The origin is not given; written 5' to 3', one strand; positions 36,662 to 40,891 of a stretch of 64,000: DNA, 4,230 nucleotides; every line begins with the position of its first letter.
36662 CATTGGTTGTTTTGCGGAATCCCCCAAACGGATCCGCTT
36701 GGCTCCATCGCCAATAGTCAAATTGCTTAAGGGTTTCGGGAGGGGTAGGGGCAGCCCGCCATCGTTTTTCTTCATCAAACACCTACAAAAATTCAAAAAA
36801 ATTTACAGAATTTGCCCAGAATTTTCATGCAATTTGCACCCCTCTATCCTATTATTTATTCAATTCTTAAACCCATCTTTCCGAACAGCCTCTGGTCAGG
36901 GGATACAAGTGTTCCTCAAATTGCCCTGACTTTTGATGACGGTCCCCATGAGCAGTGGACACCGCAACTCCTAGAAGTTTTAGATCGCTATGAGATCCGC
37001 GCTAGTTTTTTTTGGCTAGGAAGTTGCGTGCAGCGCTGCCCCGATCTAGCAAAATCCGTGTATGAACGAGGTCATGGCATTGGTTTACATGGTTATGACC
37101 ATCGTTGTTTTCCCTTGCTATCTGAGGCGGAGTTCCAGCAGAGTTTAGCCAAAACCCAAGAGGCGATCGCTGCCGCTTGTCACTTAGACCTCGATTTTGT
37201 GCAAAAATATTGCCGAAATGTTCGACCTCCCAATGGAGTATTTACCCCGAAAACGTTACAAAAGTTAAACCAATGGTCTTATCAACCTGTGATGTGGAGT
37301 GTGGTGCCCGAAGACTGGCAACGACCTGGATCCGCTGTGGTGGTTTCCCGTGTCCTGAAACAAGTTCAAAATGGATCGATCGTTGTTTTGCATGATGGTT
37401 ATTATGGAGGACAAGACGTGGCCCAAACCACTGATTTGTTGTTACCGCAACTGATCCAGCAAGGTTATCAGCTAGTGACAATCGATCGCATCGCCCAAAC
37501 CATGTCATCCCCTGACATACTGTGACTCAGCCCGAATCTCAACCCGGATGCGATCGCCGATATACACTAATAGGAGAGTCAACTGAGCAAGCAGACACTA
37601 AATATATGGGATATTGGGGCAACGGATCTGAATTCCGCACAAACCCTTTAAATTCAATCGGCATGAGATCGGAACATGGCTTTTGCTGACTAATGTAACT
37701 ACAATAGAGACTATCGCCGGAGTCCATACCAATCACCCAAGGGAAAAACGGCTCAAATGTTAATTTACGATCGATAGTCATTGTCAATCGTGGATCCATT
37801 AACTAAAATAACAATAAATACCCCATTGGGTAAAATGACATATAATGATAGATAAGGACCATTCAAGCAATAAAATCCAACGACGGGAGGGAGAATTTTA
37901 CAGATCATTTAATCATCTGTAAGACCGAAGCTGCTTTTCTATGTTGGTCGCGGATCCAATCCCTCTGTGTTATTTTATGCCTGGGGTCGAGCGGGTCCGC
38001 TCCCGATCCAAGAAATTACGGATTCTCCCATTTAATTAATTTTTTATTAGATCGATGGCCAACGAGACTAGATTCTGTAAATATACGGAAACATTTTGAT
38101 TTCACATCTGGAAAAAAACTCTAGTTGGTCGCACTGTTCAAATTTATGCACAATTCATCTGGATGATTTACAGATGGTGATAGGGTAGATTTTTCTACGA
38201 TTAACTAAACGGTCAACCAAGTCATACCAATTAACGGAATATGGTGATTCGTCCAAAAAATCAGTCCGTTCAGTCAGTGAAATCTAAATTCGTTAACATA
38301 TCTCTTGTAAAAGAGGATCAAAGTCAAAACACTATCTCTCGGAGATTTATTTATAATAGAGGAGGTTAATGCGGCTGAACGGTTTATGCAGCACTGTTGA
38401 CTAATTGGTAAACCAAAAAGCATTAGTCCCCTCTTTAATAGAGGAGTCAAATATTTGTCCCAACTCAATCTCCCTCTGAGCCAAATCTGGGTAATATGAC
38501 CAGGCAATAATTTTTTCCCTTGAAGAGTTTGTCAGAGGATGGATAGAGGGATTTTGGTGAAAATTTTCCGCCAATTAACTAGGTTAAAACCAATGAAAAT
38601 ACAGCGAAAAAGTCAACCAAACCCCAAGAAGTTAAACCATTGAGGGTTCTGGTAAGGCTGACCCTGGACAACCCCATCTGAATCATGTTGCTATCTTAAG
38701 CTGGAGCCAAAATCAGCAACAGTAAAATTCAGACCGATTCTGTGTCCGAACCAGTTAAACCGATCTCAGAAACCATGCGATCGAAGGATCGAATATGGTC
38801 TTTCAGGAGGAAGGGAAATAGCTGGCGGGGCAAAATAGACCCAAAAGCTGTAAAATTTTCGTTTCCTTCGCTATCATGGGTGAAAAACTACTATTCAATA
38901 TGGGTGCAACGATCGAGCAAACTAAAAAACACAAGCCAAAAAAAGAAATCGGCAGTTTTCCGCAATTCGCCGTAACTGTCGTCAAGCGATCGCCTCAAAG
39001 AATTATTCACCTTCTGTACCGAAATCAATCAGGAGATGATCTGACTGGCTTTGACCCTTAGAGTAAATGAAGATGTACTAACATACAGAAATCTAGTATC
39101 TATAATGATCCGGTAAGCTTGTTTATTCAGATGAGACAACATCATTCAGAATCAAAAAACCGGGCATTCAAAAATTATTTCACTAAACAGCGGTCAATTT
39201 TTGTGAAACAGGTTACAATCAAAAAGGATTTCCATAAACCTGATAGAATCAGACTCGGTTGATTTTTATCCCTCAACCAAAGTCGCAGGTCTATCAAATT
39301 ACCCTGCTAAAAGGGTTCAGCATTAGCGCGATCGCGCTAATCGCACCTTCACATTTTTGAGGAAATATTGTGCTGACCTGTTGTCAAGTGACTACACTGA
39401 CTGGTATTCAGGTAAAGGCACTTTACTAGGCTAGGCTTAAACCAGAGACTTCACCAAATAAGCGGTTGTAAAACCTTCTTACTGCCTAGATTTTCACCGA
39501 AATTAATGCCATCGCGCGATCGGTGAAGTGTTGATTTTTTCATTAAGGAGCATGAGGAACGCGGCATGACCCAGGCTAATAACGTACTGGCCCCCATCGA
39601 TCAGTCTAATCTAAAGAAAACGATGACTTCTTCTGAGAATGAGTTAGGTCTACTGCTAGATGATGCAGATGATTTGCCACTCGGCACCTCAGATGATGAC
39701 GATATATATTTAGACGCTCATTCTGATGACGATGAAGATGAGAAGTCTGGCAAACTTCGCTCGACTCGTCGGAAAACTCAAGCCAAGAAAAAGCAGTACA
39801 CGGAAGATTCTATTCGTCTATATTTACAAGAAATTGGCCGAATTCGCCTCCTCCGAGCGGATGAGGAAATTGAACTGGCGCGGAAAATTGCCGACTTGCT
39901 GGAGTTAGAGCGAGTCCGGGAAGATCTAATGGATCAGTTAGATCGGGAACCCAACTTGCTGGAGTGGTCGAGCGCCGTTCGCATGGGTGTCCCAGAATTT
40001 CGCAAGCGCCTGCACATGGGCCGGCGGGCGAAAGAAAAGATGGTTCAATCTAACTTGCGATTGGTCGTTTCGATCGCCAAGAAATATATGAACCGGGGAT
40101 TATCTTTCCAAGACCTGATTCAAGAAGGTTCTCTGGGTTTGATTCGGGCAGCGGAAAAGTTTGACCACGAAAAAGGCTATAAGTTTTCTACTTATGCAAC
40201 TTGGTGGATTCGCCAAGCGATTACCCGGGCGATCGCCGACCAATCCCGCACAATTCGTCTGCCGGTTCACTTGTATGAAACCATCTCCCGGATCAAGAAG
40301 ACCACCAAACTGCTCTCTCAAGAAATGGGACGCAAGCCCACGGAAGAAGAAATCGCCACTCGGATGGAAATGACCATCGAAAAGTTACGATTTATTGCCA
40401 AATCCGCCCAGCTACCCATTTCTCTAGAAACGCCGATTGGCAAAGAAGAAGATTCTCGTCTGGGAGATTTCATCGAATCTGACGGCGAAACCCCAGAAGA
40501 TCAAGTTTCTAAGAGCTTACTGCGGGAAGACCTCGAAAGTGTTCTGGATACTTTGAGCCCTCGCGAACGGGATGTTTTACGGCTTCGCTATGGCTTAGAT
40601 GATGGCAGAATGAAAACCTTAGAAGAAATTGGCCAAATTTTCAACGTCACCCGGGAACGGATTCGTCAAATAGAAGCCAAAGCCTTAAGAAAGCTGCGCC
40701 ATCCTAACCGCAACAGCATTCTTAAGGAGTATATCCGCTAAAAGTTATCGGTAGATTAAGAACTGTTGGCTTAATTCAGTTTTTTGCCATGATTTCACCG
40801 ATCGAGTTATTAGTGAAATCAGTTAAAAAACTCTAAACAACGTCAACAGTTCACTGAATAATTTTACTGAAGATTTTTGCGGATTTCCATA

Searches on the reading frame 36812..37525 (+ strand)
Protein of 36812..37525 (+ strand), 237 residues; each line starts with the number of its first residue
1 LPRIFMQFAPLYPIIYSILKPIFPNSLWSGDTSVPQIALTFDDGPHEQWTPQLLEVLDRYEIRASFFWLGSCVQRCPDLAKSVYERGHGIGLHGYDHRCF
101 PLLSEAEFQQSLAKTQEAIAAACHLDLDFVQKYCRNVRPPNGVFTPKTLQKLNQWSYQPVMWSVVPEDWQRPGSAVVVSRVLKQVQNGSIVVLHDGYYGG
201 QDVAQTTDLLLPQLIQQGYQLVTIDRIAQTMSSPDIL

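Call 24: search_protein_families(library=pfam, proteins=[window:36812-37525:+])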
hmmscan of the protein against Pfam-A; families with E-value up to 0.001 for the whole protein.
window:36812-37525:+ (237 aa): 1 family
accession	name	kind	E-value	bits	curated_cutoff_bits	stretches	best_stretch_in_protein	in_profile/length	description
PF01522.26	Polysacc_deac_1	-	5.8e-28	97.8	23.1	1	30-159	2-123/124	Polysaccharide deacetylase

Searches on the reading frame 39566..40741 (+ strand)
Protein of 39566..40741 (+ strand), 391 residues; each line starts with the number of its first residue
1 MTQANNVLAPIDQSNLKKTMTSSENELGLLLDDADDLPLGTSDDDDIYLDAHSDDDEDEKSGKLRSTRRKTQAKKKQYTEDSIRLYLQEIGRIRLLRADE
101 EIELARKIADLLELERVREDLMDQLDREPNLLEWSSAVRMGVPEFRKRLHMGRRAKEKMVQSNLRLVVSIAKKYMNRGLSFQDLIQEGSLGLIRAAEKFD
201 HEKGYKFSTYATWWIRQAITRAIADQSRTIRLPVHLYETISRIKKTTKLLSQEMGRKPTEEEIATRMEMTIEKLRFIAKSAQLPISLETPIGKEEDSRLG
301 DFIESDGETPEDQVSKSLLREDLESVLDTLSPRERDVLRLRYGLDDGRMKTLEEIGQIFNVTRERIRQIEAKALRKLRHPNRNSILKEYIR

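Call 24: search_protein_families(library=pfam, proteins=[window:39566-40741:+])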
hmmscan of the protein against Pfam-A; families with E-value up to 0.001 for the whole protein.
window:39566-40741:+ (391 aa): 4 families
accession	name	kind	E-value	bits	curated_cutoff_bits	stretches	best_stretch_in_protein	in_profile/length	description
PF04539.22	Sigma70_r3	-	7.9e-26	90.4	25.3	1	238-313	1-77/78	Sigma-70 region 3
PF04542.20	Sigma70_r2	-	3.8e-25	87.9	24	1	159-229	1-71/71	Sigma-70 region 2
PF04545.22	Sigma70_r4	-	1e-21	76.6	24.1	1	326-379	1-50/50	Sigma-70, region 4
PF00140.25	Sigma70_r1_2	-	4.4e-12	46.2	22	1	81-112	1-32/34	Sigma-70 factor, region 1.2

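Call 26: find_encoding_contigs(protein=window:39566-40741:+, flank=3000, max_places=10)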
Protein window:39566-40741:+ (391 aa): 17 contigs read that carry it; 10 places shown.
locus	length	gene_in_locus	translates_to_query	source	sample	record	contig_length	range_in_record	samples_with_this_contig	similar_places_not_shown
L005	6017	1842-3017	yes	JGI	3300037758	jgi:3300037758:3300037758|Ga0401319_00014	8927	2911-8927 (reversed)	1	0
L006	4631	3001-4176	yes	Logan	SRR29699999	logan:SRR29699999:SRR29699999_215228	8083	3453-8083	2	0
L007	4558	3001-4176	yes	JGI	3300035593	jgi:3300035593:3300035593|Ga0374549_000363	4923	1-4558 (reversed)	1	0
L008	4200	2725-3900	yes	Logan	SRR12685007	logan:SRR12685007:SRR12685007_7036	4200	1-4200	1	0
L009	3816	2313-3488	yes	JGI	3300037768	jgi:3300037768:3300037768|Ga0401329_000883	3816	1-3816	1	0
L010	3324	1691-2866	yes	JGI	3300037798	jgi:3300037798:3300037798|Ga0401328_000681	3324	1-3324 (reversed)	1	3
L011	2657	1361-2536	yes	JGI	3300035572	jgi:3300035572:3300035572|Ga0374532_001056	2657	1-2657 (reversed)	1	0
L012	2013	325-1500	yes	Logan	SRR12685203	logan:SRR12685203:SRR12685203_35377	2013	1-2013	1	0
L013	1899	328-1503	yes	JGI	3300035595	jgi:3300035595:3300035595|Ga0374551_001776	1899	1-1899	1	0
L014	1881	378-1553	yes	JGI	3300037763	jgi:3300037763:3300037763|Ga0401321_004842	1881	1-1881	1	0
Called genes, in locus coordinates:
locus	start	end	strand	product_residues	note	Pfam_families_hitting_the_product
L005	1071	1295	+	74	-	-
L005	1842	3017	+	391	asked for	PF00140:Sigma70_r1_2, PF04542:Sigma70_r2, PF04539:Sigma70_r3, PF04545:Sigma70_r4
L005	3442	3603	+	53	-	-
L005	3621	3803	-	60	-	-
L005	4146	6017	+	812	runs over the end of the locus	PF00483:NTP_transferase, PF00132:Hexapep (weak), PF25084:LbH_EIF2B, PF00132:Hexapep, PF14602:Hexapep_2 (weak), PF25087:GMPPB_C, PF02878:PGM_PMM_I, PF02879:PGM_PMM_II, +1 more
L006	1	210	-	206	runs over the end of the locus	-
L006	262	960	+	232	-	PF01522:Polysacc_deac_1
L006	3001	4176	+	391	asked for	PF00140:Sigma70_r1_2, PF04542:Sigma70_r2, PF04539:Sigma70_r3, PF04545:Sigma70_r4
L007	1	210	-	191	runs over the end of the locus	?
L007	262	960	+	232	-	PF01522:Polysacc_deac_1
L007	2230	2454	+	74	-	-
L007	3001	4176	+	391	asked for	PF00140:Sigma70_r1_2, PF04542:Sigma70_r2, PF04539:Sigma70_r3, PF04545:Sigma70_r4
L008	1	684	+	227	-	?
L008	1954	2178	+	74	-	-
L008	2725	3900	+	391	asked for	PF00140:Sigma70_r1_2, PF04542:Sigma70_r2, PF04539:Sigma70_r3, PF04545:Sigma70_r4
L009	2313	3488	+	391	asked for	PF00140:Sigma70_r1_2, PF04542:Sigma70_r2, PF04539:Sigma70_r3, PF04545:Sigma70_r4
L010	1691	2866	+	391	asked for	PF00140:Sigma70_r1_2, PF04542:Sigma70_r2, PF04539:Sigma70_r3, PF04545:Sigma70_r4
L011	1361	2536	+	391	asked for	PF00140:Sigma70_r1_2, PF04542:Sigma70_r2, PF04539:Sigma70_r3, PF04545:Sigma70_r4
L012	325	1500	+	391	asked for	PF00140:Sigma70_r1_2, PF04542:Sigma70_r2, PF04539:Sigma70_r3, PF04545:Sigma70_r4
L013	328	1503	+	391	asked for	PF00140:Sigma70_r1_2, PF04542:Sigma70_r2, PF04539:Sigma70_r3, PF04545:Sigma70_r4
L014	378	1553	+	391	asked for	PF00140:Sigma70_r1_2, PF04542:Sigma70_r2, PF04539:Sigma70_r3, PF04545:Sigma70_r4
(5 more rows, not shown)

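Call 74: list_cluster_members(proteins=[window:39566-40741:+, window:13927-14973:-, window:41799-44339:+, window:59224-60375:+])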
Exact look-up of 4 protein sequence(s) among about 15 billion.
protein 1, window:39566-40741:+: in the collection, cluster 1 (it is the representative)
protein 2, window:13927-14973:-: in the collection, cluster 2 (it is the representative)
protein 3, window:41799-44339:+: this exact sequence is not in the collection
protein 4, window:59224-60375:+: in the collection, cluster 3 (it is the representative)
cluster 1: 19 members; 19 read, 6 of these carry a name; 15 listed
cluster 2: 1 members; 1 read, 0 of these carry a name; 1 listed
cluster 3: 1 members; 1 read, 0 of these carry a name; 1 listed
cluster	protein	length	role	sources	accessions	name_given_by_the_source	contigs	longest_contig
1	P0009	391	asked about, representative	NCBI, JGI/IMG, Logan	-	RNA polymerase primary sigma factor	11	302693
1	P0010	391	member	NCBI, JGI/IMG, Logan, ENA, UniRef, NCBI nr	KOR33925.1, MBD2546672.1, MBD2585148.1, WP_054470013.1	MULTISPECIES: RNA polymerase sigma factor RpoD [Planktothricoides] | RNA polymerase primary sigma factor | RNA polymerase sigma factor SigA n=2 Tax=Planktothricoides raciborskii TaxID=132608 ...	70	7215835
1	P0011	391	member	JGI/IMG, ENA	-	RNA polymerase primary sigma factor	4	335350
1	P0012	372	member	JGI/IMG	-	RNA polymerase primary sigma factor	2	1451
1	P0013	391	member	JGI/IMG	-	RNA polymerase primary sigma factor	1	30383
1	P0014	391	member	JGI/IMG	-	RNA polymerase primary sigma factor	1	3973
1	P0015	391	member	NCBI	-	-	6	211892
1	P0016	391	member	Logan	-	-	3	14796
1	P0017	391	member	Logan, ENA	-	-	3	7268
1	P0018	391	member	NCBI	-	-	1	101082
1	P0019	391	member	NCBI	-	-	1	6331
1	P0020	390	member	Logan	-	-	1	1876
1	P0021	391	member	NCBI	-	-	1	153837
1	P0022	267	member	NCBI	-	-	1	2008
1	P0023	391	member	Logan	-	-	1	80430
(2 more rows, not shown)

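Call 75: find_encoding_contigs(protein=P0010, flank=10000, max_places=10)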
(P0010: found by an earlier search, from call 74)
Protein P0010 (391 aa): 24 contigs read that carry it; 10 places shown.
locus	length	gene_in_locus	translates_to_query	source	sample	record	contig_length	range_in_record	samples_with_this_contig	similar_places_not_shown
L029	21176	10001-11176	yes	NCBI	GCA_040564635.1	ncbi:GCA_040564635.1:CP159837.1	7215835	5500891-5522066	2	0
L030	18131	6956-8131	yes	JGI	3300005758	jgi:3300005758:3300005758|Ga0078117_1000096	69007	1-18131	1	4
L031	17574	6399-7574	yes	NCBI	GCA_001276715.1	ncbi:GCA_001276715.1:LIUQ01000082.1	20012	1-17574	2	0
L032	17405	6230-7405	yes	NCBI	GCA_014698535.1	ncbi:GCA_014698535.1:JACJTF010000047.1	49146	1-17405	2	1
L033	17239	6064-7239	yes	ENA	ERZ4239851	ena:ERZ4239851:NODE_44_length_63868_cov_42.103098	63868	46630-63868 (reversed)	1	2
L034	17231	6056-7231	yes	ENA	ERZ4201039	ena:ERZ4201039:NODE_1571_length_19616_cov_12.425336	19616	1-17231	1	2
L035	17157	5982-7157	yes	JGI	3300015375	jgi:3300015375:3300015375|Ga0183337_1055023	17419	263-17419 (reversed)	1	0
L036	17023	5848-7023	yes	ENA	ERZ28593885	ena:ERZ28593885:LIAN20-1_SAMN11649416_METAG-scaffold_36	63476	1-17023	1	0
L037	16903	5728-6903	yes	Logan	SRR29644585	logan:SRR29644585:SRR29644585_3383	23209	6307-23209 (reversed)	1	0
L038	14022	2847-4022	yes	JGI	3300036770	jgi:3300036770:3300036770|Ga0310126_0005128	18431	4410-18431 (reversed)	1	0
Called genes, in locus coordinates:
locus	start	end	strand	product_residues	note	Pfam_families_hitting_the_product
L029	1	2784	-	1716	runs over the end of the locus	-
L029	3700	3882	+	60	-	-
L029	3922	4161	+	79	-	-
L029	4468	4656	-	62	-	-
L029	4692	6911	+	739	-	-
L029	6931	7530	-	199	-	-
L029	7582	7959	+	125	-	PF01522:Polysacc_deac_1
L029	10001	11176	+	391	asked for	PF00140:Sigma70_r1_2, PF04542:Sigma70_r2, PF04539:Sigma70_r3, PF04545:Sigma70_r4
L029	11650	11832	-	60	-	-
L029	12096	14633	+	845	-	PF00483:NTP_transferase, PF00132:Hexapep (weak), PF25084:LbH_EIF2B, PF25087:GMPPB_C, PF00132:Hexapep, PF02878:PGM_PMM_I, PF02879:PGM_PMM_II, PF02880:PGM_PMM_III, +2 more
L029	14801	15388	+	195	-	PF00436:SSB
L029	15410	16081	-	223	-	PF21948:LplA-B_cat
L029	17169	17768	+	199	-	PF02482:Ribosomal_S30AE, PF16321:Ribosom_S30AE_C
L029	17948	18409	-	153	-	PF00578:AhpC-TSA, PF08534:Redoxin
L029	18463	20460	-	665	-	PF00122:E1-E2_ATPase, PF00702:Hydrolase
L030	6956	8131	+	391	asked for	PF00140:Sigma70_r1_2, PF04542:Sigma70_r2, PF04539:Sigma70_r3, PF04545:Sigma70_r4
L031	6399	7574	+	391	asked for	PF00140:Sigma70_r1_2, PF04542:Sigma70_r2, PF04539:Sigma70_r3, PF04545:Sigma70_r4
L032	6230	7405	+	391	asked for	PF00140:Sigma70_r1_2, PF04542:Sigma70_r2, PF04539:Sigma70_r3, PF04545:Sigma70_r4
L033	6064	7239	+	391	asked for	PF00140:Sigma70_r1_2, PF04542:Sigma70_r2, PF04539:Sigma70_r3, PF04545:Sigma70_r4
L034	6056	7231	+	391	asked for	PF00140:Sigma70_r1_2, PF04542:Sigma70_r2, PF04539:Sigma70_r3, PF04545:Sigma70_r4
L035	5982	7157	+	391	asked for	PF00140:Sigma70_r1_2, PF04542:Sigma70_r2, PF04539:Sigma70_r3, PF04545:Sigma70_r4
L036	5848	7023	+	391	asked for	PF00140:Sigma70_r1_2, PF04542:Sigma70_r2, PF04539:Sigma70_r3, PF04545:Sigma70_r4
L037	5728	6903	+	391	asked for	PF00140:Sigma70_r1_2, PF04542:Sigma70_r2, PF04539:Sigma70_r3, PF04545:Sigma70_r4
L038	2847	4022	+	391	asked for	PF00140:Sigma70_r1_2, PF04542:Sigma70_r2, PF04539:Sigma70_r3, PF04545:Sigma70_r4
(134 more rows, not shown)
